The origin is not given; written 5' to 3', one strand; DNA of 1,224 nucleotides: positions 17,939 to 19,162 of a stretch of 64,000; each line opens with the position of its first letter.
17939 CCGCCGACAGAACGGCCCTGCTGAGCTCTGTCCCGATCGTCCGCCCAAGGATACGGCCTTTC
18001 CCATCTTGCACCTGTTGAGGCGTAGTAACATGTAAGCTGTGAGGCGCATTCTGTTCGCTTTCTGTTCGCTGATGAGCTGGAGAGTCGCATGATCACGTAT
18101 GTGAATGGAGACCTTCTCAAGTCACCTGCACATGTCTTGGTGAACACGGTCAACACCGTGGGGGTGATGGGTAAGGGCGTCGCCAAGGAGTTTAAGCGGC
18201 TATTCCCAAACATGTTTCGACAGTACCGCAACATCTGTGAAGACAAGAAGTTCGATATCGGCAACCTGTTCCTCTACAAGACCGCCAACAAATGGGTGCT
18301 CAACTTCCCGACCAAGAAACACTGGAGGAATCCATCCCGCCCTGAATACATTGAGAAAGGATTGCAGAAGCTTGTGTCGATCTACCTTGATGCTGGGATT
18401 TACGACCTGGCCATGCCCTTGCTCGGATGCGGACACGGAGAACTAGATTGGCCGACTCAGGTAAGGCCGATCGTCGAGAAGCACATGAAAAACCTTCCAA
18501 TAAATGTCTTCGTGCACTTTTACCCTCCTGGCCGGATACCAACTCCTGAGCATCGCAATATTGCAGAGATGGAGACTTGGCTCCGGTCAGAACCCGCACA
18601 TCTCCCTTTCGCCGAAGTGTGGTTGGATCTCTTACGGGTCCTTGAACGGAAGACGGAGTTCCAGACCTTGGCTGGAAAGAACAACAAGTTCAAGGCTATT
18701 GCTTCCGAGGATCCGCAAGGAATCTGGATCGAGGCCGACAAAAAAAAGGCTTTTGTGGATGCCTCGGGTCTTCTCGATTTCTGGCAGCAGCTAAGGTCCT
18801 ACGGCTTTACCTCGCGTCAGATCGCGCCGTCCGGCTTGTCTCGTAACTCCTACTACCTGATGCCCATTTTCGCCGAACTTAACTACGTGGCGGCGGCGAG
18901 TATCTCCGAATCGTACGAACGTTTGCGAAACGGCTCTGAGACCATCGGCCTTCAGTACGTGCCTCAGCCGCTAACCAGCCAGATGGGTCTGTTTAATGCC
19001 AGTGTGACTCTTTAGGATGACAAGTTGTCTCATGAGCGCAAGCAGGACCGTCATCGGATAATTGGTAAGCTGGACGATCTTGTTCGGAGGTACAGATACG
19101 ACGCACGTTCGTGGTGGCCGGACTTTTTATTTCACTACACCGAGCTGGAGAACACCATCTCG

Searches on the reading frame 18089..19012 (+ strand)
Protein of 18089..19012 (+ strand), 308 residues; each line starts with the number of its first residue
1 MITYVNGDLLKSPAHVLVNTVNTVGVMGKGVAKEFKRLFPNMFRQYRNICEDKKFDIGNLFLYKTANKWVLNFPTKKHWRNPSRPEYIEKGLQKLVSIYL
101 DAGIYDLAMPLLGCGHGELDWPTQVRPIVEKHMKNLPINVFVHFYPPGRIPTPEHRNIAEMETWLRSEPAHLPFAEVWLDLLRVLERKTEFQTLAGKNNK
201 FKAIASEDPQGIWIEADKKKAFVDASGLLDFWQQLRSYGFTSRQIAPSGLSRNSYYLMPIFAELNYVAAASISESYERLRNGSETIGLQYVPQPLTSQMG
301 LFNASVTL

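Call 3: search_protein_families(library=pfam, proteins=[window:18089-19012:+], max_evalue=1)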
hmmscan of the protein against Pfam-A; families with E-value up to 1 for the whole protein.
window:18089-19012:+ (308 aa): 1 family
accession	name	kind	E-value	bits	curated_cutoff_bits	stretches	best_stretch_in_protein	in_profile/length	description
PF01661.27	Macro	-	1.5e-16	60.9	22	1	18-122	1-112/118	Macro domain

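Call 4: search_protein_families(library=padloc, proteins=[window:18089-19012:+], max_evalue=1)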
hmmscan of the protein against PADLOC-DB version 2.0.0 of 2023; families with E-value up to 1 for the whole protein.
window:18089-19012:+ (308 aa): 1 family
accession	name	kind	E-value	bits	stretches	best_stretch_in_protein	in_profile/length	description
PDLC02990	DarG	-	1.6e-60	203.4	1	1-157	1-155/329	-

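Call 5: search_protein_families(library=ncbifam, proteins=[window:18089-19012:+], max_evalue=1)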
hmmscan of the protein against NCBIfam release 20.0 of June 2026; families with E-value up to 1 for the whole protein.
window:18089-19012:+ (308 aa): 2 families
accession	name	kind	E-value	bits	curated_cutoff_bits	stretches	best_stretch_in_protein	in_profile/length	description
NF048014.1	antitoxin_DarG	equivalog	2e-56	191.7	250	1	2-158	1-159/338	type II toxin-antitoxin system antitoxin DNA ADP-ribosyl glycohydrolase DarG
NF001666.0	PRK00431.2-2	equivalog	6.2e-06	26.2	246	1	3-139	4-141/164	ADP-ribose-binding protein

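Call 9: search_solved_structures(query=window:18089-19012:+, max_evalue=1, show_alignments=2)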
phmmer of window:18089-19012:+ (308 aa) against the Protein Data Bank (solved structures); distinct sequences matched with E-value up to 1: 15.
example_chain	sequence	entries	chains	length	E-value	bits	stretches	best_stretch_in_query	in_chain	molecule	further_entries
5m31_A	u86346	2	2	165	4.5e-37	131.5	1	1-145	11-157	Appr-1-p processing domain protein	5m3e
5m3i_A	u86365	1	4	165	1.4e-34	123.4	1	1-148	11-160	RNase III inhibitor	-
7omu_AAA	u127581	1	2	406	2.1e-25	93.2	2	67-152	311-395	Macro domain-containing protein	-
4j5r_A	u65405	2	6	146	4.5e-10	42.9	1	2-140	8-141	O-acetyl-ADP-ribose deacetylase 1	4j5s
4j5q_A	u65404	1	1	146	4.5e-10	42.8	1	2-140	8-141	O-acetyl-ADP-ribose deacetylase 1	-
2eee_A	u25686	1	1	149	4.8e-10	42.7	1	2-140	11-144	Uncharacterized protein C6orf130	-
2l8r_A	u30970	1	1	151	5e-10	42.7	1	2-140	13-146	Uncharacterized protein C6orf130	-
2lgr_A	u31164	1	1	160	6.1e-10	42.4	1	2-140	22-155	Uncharacterized protein C6orf130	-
6lft_A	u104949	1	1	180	0.002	21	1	2-53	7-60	ADP-ribose 1''-phosphate phosphatase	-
6lfu_A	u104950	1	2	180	0.0022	20.8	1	2-53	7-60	ADP-ribose 1''-phosphate phosphatase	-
6lfq_A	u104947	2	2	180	0.0038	20.1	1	2-53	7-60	ADP-ribose 1''-phosphate phosphatase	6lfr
6lfs_A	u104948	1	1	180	0.0098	18.7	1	2-53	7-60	ADP-ribose 1''-phosphate phosphatase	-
2dx6_A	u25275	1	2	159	0.069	15.9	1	3-144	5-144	Hypothetical protein TTHA0132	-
9zrc_A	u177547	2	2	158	0.67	12.7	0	4-45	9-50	Polyprotein P1234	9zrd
32hb_A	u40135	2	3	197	0.68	12.7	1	5-125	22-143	Protein mono-ADP-ribosyltransferase PARP9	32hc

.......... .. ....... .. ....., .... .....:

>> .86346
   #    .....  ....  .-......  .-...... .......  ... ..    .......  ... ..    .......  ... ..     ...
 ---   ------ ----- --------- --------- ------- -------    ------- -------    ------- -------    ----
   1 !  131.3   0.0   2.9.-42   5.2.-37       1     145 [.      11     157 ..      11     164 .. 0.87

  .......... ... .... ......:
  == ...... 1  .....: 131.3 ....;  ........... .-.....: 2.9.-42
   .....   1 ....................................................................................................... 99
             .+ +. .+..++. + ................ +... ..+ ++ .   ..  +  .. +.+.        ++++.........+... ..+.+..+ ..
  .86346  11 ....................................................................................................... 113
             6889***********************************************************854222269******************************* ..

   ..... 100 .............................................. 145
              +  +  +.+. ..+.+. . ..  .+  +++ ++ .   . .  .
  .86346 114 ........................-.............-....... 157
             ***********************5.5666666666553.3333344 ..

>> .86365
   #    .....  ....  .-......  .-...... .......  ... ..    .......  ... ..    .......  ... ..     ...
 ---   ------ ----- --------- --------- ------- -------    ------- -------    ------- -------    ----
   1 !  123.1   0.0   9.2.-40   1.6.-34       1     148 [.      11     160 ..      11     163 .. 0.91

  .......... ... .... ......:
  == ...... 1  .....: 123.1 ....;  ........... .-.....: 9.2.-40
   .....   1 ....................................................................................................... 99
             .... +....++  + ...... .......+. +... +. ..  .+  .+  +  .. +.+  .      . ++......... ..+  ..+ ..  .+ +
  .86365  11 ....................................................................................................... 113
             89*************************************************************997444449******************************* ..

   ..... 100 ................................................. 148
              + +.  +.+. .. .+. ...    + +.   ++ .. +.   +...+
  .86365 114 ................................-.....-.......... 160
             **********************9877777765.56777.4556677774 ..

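Call 22: find_homologous_proteins(query=window:18089-19012:+, max_evalue=0.001)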
Query window:18089-19012:+ (308 aa): 7184 proteins with E <= 0.001 among 7973 candidates; the best 120 are listed.
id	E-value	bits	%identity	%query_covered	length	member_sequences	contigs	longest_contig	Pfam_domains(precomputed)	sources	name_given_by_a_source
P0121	6.6e-210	714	100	100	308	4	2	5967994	PF01661.28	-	-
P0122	1.5e-196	670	93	100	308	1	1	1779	PF01661.28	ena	-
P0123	1.1e-179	615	87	100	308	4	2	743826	PF01661.28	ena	-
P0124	1.2e-179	615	87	100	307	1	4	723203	PF01661.28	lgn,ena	-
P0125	3.9e-176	603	83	100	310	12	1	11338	PF01661.28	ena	-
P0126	8.5e-172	589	81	100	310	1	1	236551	PF01661.28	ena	-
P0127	6.6e-171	586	83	100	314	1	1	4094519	PF01661.28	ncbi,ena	-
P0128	6.8e-170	583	81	100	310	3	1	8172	PF01661.28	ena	-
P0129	9.0e-170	582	81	100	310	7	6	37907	PF01661.28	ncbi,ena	-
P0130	1.2e-168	579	81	100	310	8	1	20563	PF01661.28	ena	-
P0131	1.9e-166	571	80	100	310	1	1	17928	PF01661.28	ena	-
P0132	1.9e-166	571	80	100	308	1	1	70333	PF01661.28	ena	-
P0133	5.2e-162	557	78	100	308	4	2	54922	PF01661.28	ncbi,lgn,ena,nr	ncbi:MAG: macro domain-containing protein [Acidobacteriota bacterium]|nr:macro domain-containing pro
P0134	1.3e-143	496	72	95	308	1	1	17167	PF01661.28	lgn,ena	-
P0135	4.3e-142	491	68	100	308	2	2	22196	PF01661.28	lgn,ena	-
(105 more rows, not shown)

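Call 51: predict_structure(alignment_id=A3)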
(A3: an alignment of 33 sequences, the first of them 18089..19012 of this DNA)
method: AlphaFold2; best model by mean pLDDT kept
length: 308 residues; sequences in the alignment: 33
mean_pLDDT: 79.3   pTM: 0.72
mean pLDDT of the five models: 79.3, 78.5, 75.5, 74.2, 73.5
residues with pLDDT >= 90: 107; 70-90: 123; 50-70: 53; < 50: 25
segments of 3 or more residues with pLDDT < 50: 23-27, 245-249, 294-308
pLDDT, mean of each block of 10 residues (from residue 1): 90 90 51 75 77 80 87 82 90 96 94 78 95 95 70 66 79 87 96 79 94 92 90 78 54 78 87 64 68 47 41
secondary structure, 60 per line:
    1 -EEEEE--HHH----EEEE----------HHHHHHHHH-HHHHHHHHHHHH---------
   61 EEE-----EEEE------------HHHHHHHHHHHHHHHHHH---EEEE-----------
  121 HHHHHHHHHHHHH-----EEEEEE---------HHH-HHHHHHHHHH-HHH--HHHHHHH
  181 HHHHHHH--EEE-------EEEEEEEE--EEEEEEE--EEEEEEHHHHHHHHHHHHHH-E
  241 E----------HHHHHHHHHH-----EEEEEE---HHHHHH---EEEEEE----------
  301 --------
elements in order: E2-6 E16-19 H30-38 H40-51 E61-63 E69-72 H85-102 E106-109 H121-133 E139-144 H158-167 H174-187 E190-192 E200-207 E210-216 E219-224 H225-238 H252-261 E267-272 H276-281 E285-290

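Call 57: fold_search(model_id=the predicted structure, library=pdb)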
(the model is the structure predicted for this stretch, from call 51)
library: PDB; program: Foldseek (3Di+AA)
matches with E <= 10: 1139; with E <= 0.001: 181
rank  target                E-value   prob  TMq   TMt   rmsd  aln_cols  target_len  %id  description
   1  5m3e                  1.1e-15  1.00  0.43  0.85   2.3       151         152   44  Macrodomain of Thermus aquaticus DarG in complex with ADP-ribose (released 2016-12-21)
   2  5m31                  8.3e-15  1.00  0.43  0.84   2.4       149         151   44  Macrodomain of Thermus aquaticus DarG (released 2016-12-21)
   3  5m3i_A                3.1e-14  1.00  0.43  0.84   2.5       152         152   43  Macrodomain of Mycobacterium tuberculosis DarG (released 2016-12-21)
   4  7omu_AAA              6.0e-13  1.00  0.44  0.36   2.9       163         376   38  Thermosipho africanus DarTG in complex with ADP-ribose (released 2021-06-23)
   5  4j5r_B                3.4e-10  1.00  0.41  0.85   2.6       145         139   27  TARG1 (C6orf130), Terminal ADP-ribose Glycohydrolase 1 bound to ADP-HPD (released 2013-03-27)
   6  4j5q                  6.6e-10  1.00  0.40  0.80   2.6       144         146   27  TARG1 (C6orf130), Terminal ADP-ribose Glycohydrolase 1, apo structure (released 2013-03-27)
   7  4j5s_C                1.1e-09  1.00  0.41  0.84   2.5       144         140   28  TARG1 (C6orf130), Terminal ADP-ribose Glycohydrolase 1 ADP-ribose complex (released 2013-03-27)
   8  2l8r_MODEL_1_A        1.1e-09  1.00  0.40  0.77   2.7       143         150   28  Solution structure of human protein C6orf130 in complex with ADP-ribose (released 2011-02-23)
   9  2lgr_MODEL_1_A        1.4e-09  1.00  0.40  0.76   2.6       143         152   29  Solution structure of human protein C6orf130, a putative macro domain (released 2011-08-17)
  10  4j5r_A                2.3e-09  1.00  0.40  0.83   2.6       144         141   27  TARG1 (C6orf130), Terminal ADP-ribose Glycohydrolase 1 bound to ADP-HPD (released 2013-03-27)
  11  4j5s_A                2.5e-09  1.00  0.40  0.80   2.6       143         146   27  TARG1 (C6orf130), Terminal ADP-ribose Glycohydrolase 1 ADP-ribose complex (released 2013-03-27)
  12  3gqo_B                3.1e-09  1.00  0.38  0.69   7.2       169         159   20  Crystal structure of macro domain of Venezuelan Equine Encephalitis virus in complex with ADP-ribose (released 2009-07-21)
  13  2eee_MODEL_1_A        7.3e-09  1.00  0.39  0.76   2.9       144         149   27  Solution structure of the A1pp domain from human protein C6orf130 (released 2007-08-21)
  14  3gqo_A                1.5e-08  1.00  0.39  0.70   3.3       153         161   21  Crystal structure of macro domain of Venezuelan Equine Encephalitis virus in complex with ADP-ribose (released 2009-07-21)
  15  3gqe_B                1.8e-08  1.00  0.39  0.71   3.4       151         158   20  Crystal structure of macro domain of Venezuelan Equine Encephalitis virus (released 2009-07-21)
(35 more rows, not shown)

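Call 85: search_protein_families(library=phrogs, proteins=[window:18089-19012:+], max_evalue=0.001)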
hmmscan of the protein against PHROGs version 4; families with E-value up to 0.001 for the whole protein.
window:18089-19012:+ (308 aa): 2 families
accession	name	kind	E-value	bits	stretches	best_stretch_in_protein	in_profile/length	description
phrog_335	-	other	3.2e-39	136.3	1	1-148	55-206/422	phosphatase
phrog_30914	-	unknown function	6.9e-30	105.2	1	1-135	1-139/371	-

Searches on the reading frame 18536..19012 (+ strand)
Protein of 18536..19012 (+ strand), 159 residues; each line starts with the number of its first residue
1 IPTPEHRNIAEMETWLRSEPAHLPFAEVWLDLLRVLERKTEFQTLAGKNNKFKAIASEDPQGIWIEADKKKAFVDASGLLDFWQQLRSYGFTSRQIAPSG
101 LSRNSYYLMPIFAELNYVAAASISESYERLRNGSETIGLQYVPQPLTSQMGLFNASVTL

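Call 50: search_solved_structures(query=A4, max_evalue=10, show_alignments=1)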
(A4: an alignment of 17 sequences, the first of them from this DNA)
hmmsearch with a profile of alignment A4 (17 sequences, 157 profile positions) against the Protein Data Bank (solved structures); distinct sequences matched with E-value up to 10: 0.

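Call 53: search_protein_families(library=pfam, proteins=[window:18536-19012:+], max_evalue=10)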
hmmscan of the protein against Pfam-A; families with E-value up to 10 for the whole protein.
window:18536-19012:+ (159 aa): 1 family
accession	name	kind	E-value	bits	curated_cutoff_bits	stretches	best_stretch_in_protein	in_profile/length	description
PF00760.24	Cucumo_coat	-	0.13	12.3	22.6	1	64-111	8-53/175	Cucumovirus coat protein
